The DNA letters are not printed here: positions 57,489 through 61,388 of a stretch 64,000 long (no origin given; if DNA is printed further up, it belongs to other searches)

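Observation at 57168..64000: Giant TPR-solenoid, beta-barrel-like and repeat-module protein with a Lys-rich tail, probably larger than the window shows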

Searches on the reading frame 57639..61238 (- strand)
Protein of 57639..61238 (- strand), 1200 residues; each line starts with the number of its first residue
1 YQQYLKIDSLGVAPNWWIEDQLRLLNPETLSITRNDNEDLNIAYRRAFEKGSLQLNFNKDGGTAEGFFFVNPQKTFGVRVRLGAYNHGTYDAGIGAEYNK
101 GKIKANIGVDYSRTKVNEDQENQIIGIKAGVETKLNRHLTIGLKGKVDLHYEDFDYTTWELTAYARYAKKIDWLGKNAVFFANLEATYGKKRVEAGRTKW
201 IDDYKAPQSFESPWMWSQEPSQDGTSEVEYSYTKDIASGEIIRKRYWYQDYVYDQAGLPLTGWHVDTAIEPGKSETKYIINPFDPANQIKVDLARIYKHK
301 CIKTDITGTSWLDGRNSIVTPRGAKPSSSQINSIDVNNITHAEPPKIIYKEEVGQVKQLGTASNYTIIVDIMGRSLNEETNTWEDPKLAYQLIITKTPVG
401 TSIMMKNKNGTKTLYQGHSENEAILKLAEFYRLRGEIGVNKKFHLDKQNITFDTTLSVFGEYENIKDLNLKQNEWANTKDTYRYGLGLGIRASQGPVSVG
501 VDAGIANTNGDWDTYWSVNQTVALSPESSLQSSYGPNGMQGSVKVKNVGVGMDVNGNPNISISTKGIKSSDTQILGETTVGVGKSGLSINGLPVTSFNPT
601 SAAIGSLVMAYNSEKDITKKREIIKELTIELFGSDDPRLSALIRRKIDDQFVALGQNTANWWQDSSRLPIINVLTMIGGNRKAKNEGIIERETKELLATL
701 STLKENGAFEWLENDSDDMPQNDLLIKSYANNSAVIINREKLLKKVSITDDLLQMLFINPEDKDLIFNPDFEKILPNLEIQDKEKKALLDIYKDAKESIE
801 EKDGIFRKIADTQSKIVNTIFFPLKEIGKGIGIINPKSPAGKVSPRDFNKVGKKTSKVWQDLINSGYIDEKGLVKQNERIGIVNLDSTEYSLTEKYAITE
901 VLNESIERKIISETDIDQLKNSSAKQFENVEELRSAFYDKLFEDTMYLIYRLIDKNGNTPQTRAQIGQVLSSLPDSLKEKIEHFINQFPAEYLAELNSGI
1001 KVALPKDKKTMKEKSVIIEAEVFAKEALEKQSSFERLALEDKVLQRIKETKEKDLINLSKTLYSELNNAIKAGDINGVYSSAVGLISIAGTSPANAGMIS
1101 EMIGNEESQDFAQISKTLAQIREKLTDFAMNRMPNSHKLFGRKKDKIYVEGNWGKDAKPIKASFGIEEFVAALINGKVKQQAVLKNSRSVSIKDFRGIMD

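Call 40: search_protein_representatives(protein=window:57639-61238:-)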
Query: 1200 residues. Proteins with E-value up to 0.001 (for the whole library): 11; up to 1e-10: 10; up to 1e-30: 6. The best 11 are listed.
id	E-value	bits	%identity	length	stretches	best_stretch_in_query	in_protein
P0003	0.0e+00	1595.8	57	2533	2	1-1199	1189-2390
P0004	7.4e-280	948.1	47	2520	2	1-731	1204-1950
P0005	1.7e-120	420.3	32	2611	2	1-731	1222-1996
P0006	3.7e-116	406.0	35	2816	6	9-590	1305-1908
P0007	3.2e-61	224.1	32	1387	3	1-682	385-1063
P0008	9.8e-37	143.0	29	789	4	931-1197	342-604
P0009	2.9e-26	108.3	29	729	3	916-1198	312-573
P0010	1.4e-25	106.0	29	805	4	932-1198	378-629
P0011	2.5e-25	105.2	29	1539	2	44-652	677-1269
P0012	4.1e-12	61.4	25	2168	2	2-427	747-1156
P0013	5.0e-05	38.0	26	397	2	923-1019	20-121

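Call 43: search_protein_families(library=pfam, proteins=[P0006, P0008, P0009, P0010, P0011, P0012, P0013], max_evalue=0.01)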
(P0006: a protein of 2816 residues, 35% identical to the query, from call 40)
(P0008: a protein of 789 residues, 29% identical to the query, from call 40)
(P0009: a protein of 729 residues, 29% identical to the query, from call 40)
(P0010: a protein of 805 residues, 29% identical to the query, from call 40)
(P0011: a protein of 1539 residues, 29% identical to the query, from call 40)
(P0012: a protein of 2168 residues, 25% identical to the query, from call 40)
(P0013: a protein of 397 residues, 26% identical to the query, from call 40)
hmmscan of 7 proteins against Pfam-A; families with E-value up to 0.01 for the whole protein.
P0006 (2816 aa): 1 family
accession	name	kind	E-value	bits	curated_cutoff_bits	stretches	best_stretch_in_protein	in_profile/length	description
PF13505.12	OMP_b-brl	-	0.0031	18.1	28.7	1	1372-1460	68-155/175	Outer membrane protein beta-barrel domain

P0008 (789 aa): 0 families

P0009 (729 aa): 0 families

P0010 (805 aa): 0 families

P0011 (1539 aa): 0 families

P0012 (2168 aa): 0 families

P0013 (397 aa): 0 families

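Call 47: find_encoding_contigs(protein=P0006, flank=10000, max_places=3)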
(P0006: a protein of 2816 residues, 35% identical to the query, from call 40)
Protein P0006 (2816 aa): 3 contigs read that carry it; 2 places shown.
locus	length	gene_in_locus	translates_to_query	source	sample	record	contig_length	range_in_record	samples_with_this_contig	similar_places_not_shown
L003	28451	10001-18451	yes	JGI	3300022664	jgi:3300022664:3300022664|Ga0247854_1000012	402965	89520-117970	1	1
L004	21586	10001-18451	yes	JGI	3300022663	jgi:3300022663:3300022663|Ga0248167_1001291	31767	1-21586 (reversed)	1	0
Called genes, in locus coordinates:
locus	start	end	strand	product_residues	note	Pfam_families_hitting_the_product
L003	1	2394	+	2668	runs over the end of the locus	-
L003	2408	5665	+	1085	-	PF07719:TPR_2 (faint)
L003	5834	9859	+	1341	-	PF13637:Ank_4 (faint), PF00023:Ank (faint), PF12796:Ank_2, PF13606:Ank_3 (faint)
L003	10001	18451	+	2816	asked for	-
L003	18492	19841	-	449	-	-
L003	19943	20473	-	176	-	PF13744:HTH_37 (weak), PF24250:HVO_2718 (faint), PF12844:HTH_19 (weak), PF13443:HTH_26 (weak), PF13560:HTH_31, PF01381:HTH_3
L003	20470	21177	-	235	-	PF08843:AbiEii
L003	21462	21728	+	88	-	-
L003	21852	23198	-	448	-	PF18073:Zn_ribbon_LapB, PF13481:AAA_25, PF03796:DnaB_C (weak), PF06745:ATPase, PF23442:DUF7125, PF00005:ABC_tran (weak), PF13401:AAA_22 (weak), PF13541:ChlI, +2 more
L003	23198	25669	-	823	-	PF02861:Clp_N, PF02861:Clp_N, PF13191:AAA_16 (weak), PF00004:AAA, PF17871:AAA_lid_9, PF07724:AAA_2, PF07728:AAA_5, PF10431:ClpB_D2-small, +8 more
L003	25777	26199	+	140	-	PF05635:23S_rRNA_IVP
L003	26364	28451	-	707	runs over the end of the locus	PF16927:HisKA_7TM, PF02518:HATPase_c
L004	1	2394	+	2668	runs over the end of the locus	-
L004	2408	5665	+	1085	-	PF07719:TPR_2 (faint)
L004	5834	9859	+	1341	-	PF13637:Ank_4 (faint), PF00023:Ank (faint), PF12796:Ank_2, PF13606:Ank_3 (faint)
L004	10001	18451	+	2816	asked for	-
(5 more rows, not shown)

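Call 48: find_encoding_contigs(protein=P0003, flank=10000, max_places=3)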
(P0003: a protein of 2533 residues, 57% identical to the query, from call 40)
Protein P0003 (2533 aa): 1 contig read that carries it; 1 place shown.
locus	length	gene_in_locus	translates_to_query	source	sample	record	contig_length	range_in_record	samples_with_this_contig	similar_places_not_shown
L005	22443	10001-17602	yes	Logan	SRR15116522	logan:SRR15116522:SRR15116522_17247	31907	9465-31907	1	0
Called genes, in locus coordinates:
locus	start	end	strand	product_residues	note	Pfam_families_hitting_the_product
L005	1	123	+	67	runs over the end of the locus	-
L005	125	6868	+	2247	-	-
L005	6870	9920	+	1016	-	-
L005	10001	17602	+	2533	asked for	-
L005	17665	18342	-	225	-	-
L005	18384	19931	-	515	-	PF12755:Vac14_Fab1_bd (faint), PF13646:HEAT_2 (faint), PF01602:Adaptin_N (faint), PF02985:HEAT (faint), PF03130:HEAT_PBS (faint), PF13513:HEAT_EZ (faint)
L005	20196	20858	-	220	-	-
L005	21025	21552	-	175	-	PF13744:HTH_37 (weak), PF24250:HVO_2718 (faint), PF12844:HTH_19 (weak), PF13443:HTH_26 (weak), PF13560:HTH_31, PF01381:HTH_3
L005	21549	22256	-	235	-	PF08843:AbiEii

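Call 49: find_encoding_contigs(protein=P0005, flank=10000, max_places=3)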
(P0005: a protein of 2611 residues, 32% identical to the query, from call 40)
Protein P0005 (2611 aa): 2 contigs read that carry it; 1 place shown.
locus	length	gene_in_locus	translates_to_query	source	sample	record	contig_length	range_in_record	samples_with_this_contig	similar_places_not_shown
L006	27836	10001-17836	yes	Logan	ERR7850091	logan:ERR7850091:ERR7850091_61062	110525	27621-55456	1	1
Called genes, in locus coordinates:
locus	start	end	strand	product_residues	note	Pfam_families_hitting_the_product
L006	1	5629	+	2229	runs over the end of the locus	-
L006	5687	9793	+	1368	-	-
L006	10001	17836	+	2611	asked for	-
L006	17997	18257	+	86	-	-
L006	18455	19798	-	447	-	PF18073:Zn_ribbon_LapB, PF13481:AAA_25, PF03796:DnaB_C (weak), PF06745:ATPase, PF23442:DUF7125, PF13401:AAA_22 (weak), PF05362:Lon_C (weak), PF13541:ChlI, +2 more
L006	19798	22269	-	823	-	PF02861:Clp_N, PF02861:Clp_N, PF13191:AAA_16 (weak), PF00004:AAA, PF17871:AAA_lid_9, PF07724:AAA_2, PF07728:AAA_5, PF10431:ClpB_D2-small, +8 more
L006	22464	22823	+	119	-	PF05635:23S_rRNA_IVP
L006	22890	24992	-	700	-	PF16927:HisKA_7TM, PF02518:HATPase_c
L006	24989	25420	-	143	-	PF13279:4HBT_2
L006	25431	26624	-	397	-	PF01073:3Beta_HSD, PF01370:Epimerase, PF07993:NAD_binding_4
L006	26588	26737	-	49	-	-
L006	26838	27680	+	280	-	PF01209:Ubie_methyltran, PF02353:CMAS, PF05401:NodS (weak), PF13489:Methyltransf_23, PF13847:Methyltransf_31, PF08241:Methyltransf_11, PF08242:Methyltransf_12, PF13649:Methyltransf_25, +3 more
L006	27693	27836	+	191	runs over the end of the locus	PF00583:Acetyltransf_1, PF21926:FeeM, PF13508:Acetyltransf_7 (faint)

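Call 51: find_encoding_contigs(protein=P0008, flank=10000, max_places=3)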
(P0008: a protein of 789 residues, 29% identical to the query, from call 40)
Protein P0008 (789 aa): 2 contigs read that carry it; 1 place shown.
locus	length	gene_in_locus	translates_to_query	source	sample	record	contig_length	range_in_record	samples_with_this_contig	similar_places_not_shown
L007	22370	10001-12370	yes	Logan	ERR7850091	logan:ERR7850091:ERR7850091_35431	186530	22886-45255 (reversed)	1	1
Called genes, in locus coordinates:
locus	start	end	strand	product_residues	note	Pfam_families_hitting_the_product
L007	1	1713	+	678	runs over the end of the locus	PF03483:B3_4, PF03484:B5, PF17759:tRNA_synthFbeta, PF03147:FDX-ACB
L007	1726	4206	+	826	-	PF01624:MutS_I, PF05188:MutS_II, PF05192:MutS_III, PF05190:MutS_IV, PF00488:MutS_V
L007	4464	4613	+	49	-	-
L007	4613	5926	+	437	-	PF04326:SLFN_AlbA_2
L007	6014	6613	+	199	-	-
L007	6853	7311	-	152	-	-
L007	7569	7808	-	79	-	-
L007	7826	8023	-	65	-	-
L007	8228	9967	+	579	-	PF01471:PG_binding_1 (faint), PF16930:Porin_5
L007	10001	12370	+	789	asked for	-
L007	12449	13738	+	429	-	-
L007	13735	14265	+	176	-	PF01476:LysM (faint)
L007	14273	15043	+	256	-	PF00072:Response_reg, PF00486:Trans_reg_C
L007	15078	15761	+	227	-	PF00072:Response_reg, PF00486:Trans_reg_C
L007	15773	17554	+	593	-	PF16736:sCache_like (faint), PF00989:PAS, PF08448:PAS_4 (weak), PF13426:PAS_9, PF00512:HisKA, PF02518:HATPase_c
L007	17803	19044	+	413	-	-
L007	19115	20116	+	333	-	PF01547:SBP_bac_1, PF12849:PBP_like_2, PF12727:PBP_like (faint)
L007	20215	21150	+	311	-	PF00528:BPD_transp_1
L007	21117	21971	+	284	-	PF00528:BPD_transp_1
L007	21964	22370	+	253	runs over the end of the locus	PF02463:SMC_N, PF00005:ABC_tran, PF13304:AAA_21 (faint)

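Call 52: find_encoding_contigs(protein=P0012, flank=10000, max_places=3)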
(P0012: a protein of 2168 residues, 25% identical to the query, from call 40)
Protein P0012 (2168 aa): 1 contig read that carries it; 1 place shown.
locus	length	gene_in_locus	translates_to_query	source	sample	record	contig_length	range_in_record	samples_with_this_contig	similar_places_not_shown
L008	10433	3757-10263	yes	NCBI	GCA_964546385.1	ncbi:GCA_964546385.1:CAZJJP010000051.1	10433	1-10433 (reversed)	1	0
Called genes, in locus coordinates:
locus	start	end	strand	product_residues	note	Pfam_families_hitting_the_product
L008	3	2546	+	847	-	?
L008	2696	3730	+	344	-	-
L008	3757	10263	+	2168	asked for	-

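Call 54: search_protein_families(library=pfam, proteins=[L007:8228-9967:+, L007:12449-13738:+, L007:13735-14265:+, L008:3-2546:+, L008:2696-3730:+, L003:18492-19841:-], max_evalue=0.01)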
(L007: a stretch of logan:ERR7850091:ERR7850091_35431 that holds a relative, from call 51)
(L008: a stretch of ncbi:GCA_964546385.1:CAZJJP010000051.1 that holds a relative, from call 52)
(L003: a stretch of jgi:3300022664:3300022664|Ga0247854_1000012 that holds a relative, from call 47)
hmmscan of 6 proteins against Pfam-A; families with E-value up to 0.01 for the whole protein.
L007:8228-9967:+ (579 aa): 2 families
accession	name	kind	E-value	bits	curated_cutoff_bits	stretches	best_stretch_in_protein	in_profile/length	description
PF16930.11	Porin_5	-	3e-44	151.9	22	3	215-396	157-349/535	Putative porin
PF01471.23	PG_binding_1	-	1.7e-05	25.4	23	1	50-93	2-37/57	Putative peptidoglycan binding domain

L007:12449-13738:+ (429 aa): 0 families

L007:13735-14265:+ (176 aa): 1 family
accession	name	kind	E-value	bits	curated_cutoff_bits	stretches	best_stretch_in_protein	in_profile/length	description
PF01476.26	LysM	-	2.6e-05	24.5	20.9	1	37-92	1-42/43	LysM domain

L008:3-2546:+ (847 aa): 0 families

L008:2696-3730:+ (344 aa): 0 families

L003:18492-19841:- (449 aa): 0 families

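Call 102: search_solved_structures(query=L005:125-6868:+, max_evalue=0.1)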
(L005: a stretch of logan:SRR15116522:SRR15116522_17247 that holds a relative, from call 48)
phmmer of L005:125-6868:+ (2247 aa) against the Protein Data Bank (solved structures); distinct sequences matched with E-value up to 0.1: 0.

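Call 103: search_solved_structures(query=L005:6870-9920:+, max_evalue=0.1)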
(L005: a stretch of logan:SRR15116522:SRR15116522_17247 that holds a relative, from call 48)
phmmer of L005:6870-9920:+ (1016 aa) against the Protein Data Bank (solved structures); distinct sequences matched with E-value up to 0.1: 1.
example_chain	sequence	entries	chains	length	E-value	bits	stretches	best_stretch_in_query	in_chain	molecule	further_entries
7zm7_F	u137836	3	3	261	0.033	15.6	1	639-687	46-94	NADH-ubiquinone oxidoreductase-like protein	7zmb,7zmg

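Call 121: search_protein_families(library=padloc, proteins=[L005:125-6868:+, L005:6870-9920:+], max_evalue=0.01)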
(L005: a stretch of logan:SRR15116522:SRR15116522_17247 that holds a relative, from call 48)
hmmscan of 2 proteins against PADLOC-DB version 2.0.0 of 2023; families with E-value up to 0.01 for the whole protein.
L005:125-6868:+ (2247 aa): 0 families

L005:6870-9920:+ (1016 aa): 0 families

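Call 123: find_encoding_contigs(protein=P0010, flank=6000, max_places=2)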
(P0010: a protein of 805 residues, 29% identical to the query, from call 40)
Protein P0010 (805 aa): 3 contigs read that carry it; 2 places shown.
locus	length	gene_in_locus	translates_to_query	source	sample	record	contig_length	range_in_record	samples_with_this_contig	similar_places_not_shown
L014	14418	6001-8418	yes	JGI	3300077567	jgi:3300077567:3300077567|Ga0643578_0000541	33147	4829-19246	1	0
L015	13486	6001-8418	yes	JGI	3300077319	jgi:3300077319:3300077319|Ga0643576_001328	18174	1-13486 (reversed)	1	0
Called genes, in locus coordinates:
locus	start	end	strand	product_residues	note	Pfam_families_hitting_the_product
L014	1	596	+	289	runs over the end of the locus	PF00528:BPD_transp_1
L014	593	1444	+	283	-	PF00528:BPD_transp_1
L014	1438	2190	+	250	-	PF00005:ABC_tran, PF13304:AAA_21 (faint)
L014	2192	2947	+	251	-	PF02463:SMC_N (faint), PF13175:AAA_15 (weak), PF00005:ABC_tran, PF13304:AAA_21 (weak)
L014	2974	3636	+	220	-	PF01895:PhoU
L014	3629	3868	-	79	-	-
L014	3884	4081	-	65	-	-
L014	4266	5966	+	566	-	PF16930:Porin_5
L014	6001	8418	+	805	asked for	-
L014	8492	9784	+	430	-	-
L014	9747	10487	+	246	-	PF01476:LysM (faint)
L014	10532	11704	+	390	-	-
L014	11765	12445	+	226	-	PF00072:Response_reg, PF00486:Trans_reg_C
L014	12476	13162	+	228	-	PF00072:Response_reg, PF00486:Trans_reg_C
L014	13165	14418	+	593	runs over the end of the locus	PF16736:sCache_like, PF00989:PAS, PF08448:PAS_4, PF12860:PAS_7 (faint), PF13426:PAS_9 (faint), PF00512:HisKA, PF02518:HATPase_c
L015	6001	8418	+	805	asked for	-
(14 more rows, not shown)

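Call 124: find_encoding_contigs(protein=P0009, flank=6000, max_places=2)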
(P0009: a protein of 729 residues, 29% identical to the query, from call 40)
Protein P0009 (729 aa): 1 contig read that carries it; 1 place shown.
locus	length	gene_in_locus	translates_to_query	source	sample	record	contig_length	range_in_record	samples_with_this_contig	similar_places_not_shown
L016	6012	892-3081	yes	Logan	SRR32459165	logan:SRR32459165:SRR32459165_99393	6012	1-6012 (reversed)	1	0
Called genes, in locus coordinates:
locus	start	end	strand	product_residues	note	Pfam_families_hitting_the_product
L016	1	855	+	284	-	?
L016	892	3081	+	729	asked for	-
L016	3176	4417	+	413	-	-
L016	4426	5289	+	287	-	-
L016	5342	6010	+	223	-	?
